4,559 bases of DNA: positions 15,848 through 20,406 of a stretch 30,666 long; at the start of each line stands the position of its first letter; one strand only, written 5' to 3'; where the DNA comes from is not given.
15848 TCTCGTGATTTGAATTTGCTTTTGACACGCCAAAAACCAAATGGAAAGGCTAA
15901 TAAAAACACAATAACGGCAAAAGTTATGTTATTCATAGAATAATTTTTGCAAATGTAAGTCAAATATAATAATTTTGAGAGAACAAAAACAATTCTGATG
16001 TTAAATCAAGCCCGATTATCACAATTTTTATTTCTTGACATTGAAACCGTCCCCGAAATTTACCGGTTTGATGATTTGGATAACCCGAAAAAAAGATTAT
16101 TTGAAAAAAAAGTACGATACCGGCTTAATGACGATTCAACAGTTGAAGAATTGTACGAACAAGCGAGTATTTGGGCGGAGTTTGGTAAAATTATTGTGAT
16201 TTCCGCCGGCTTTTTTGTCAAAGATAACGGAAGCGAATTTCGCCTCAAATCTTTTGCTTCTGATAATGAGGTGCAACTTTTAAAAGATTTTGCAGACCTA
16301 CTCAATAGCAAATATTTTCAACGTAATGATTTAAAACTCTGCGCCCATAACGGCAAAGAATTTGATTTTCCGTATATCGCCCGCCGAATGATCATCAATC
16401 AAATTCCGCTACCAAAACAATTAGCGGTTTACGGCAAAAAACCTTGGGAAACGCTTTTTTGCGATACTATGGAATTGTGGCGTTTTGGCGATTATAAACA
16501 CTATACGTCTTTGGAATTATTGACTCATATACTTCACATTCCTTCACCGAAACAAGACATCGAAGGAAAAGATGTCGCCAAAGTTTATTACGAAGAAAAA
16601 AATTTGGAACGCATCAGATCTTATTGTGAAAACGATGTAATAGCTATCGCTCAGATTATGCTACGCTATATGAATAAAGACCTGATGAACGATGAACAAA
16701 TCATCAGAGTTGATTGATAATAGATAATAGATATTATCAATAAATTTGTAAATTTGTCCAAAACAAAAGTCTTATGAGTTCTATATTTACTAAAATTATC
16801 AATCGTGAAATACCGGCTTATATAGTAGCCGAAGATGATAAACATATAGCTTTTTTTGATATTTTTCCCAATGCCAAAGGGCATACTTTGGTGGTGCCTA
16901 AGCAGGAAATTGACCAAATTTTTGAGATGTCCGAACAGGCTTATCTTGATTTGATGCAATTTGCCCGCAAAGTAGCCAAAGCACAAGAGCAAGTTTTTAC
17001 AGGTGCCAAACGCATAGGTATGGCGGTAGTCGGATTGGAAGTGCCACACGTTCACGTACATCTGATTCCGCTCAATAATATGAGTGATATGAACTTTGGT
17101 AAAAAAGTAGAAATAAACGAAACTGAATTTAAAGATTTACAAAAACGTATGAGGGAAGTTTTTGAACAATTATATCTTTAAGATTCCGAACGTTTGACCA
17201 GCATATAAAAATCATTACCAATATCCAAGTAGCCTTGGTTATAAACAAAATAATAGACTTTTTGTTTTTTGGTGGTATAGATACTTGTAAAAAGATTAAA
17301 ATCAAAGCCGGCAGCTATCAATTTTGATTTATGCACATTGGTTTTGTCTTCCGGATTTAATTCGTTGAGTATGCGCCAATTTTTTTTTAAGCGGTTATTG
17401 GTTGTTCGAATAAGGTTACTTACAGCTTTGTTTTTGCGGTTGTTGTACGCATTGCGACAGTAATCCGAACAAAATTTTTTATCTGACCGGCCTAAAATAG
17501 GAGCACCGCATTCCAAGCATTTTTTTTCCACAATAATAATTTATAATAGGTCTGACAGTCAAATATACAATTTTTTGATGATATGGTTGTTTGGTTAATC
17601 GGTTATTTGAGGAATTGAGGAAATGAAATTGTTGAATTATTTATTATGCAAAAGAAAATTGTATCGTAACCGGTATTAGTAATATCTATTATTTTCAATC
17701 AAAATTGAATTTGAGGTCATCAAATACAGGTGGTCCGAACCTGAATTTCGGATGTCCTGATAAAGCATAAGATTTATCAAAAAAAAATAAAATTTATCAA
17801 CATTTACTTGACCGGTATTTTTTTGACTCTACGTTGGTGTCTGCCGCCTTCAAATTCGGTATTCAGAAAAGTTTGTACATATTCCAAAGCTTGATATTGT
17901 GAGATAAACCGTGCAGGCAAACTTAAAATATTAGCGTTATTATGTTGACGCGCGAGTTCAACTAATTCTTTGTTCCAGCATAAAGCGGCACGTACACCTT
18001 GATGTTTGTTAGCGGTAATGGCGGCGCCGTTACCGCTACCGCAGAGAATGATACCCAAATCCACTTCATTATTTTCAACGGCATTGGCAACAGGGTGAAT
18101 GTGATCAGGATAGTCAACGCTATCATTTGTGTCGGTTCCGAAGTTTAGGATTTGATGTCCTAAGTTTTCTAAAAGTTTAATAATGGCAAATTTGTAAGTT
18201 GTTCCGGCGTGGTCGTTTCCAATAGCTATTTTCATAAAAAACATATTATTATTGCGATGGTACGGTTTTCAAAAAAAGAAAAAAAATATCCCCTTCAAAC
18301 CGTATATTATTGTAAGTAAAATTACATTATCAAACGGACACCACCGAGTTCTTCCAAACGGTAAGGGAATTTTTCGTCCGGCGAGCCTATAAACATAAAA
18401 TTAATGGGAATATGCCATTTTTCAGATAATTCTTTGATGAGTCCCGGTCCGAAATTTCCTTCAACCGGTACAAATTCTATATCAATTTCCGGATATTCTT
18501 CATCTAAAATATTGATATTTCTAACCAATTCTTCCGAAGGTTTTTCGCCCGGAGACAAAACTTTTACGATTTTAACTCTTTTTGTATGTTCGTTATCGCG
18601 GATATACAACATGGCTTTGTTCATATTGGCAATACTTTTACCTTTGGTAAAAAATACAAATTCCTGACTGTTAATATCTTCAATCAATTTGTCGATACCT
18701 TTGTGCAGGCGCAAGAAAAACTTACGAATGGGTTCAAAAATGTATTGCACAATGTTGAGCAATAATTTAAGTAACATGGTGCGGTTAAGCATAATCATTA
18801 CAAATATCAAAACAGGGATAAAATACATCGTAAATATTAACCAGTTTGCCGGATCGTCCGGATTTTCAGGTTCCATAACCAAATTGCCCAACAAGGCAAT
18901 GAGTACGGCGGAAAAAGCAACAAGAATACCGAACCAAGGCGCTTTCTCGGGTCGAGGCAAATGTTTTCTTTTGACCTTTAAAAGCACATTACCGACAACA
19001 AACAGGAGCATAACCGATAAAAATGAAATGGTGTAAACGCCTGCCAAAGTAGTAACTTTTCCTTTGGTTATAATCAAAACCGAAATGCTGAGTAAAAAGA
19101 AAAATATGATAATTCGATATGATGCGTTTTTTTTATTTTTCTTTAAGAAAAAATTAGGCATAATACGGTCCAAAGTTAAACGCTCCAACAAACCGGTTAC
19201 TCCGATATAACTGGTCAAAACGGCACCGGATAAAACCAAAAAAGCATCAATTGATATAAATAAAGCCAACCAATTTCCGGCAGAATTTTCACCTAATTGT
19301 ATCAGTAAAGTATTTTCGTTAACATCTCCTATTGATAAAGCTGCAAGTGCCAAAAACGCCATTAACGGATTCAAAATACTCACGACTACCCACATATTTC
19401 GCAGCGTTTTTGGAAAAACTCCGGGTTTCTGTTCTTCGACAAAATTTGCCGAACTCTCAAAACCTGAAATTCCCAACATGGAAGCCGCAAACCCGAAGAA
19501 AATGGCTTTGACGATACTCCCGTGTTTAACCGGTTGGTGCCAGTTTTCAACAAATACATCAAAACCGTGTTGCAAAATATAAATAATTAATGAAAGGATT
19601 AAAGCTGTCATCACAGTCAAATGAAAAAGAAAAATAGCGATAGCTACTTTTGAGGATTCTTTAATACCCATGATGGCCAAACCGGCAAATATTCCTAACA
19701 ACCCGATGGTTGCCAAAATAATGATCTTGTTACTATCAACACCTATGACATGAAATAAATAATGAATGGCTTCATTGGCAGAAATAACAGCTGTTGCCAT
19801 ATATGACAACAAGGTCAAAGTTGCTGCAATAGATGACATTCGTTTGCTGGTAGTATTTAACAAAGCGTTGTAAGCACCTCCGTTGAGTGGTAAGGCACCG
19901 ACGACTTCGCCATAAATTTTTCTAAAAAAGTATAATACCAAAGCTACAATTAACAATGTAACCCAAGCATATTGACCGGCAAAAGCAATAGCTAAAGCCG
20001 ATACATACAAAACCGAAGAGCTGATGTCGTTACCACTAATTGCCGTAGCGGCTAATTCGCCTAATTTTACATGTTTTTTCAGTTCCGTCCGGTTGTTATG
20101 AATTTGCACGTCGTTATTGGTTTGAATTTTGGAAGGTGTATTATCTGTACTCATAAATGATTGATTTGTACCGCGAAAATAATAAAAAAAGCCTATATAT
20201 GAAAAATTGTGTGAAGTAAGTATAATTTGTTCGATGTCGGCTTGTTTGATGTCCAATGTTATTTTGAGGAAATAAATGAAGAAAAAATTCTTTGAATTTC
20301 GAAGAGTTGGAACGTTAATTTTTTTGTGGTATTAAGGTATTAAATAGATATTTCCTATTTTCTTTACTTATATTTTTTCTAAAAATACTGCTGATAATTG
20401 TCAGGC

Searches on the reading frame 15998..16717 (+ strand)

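Call 10: search_protein_families(library=pfam, proteins=[window:15998-16717:+], max_evalue=0.01)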
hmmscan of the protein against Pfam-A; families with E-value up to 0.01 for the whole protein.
window:15998-16717:+ (239 aa): 3 families
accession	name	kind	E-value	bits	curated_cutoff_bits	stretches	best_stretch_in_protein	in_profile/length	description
PF10108.15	DNA_pol_B_exo2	-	3.9e-15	56.6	24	1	62-226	8-175/213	Predicted 3'-5' exonuclease related to the exonuclease domain of PolB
PF13482.12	RNase_H_2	-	5.5e-10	39.9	22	1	63-221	15-161/165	RNase_H superfamily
PF03104.25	DNA_pol_B_exo1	-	0.0008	19.3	23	1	87-138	139-187/242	DNA polymerase family B, exonuclease domain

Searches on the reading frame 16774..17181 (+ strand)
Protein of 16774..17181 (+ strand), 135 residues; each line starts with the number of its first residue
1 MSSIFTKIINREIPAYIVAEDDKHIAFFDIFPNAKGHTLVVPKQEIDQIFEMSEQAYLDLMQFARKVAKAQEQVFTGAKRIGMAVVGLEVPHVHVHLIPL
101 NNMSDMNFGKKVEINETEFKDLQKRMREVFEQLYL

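Call 10: search_protein_families(library=pfam, proteins=[window:16774-17181:+], max_evalue=0.01)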
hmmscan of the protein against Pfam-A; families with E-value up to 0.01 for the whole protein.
window:16774-17181:+ (135 aa): 2 families
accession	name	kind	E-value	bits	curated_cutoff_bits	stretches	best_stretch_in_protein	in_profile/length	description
PF01230.28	HIT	-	2.9e-21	76.4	21.5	1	11-101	2-96/98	HIT domain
PF11969.13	DcpS_C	-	3.6e-13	50.4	24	1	3-105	2-107/114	Scavenger mRNA decapping enzyme C-term binding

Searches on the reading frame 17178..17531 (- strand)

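Call 10: search_protein_families(library=pfam, proteins=[window:17178-17531:-], max_evalue=0.01)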
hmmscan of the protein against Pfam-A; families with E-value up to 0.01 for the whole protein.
window:17178-17531:- (117 aa): 1 family
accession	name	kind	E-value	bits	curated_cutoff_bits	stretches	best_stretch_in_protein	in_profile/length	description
PF09889.16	DUF2116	-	2.2e-05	24.8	26.8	1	3-36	4-35/59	Probable treble clef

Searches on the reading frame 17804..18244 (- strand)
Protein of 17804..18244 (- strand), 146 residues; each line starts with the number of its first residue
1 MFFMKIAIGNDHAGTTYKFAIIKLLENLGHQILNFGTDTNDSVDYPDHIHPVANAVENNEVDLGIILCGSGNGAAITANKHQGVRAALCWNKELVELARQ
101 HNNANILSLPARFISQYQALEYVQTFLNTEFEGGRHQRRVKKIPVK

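Call 11: search_protein_families(library=pfam, proteins=[window:17804-18244:-], max_evalue=0.01)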
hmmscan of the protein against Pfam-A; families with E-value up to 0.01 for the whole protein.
window:17804-18244:- (146 aa): 2 families
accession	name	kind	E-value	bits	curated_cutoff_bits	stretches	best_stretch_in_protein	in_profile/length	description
PF02502.23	LacAB_rpiB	-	4.1e-57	192.4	24.7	1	6-143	1-138/138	Ribose/Galactose Isomerase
PF14272.11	Gly_rich_SFCGS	-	0.00049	20.5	27.3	1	54-86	40-72/114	Glycine-rich SFCGS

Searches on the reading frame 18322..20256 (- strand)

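Call 11: search_protein_families(library=pfam, proteins=[window:18322-20256:-], max_evalue=0.01)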
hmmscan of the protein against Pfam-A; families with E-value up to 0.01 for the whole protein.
window:18322-20256:- (644 aa): 2 families
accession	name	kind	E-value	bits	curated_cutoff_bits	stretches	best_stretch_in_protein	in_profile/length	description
PF13520.12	AA_permease_2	-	8.1e-65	219.8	27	1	65-479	1-424/427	Amino acid permease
PF00324.27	AA_permease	-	1.8e-09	37.3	24.6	1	81-494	14-459/470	Amino acid permease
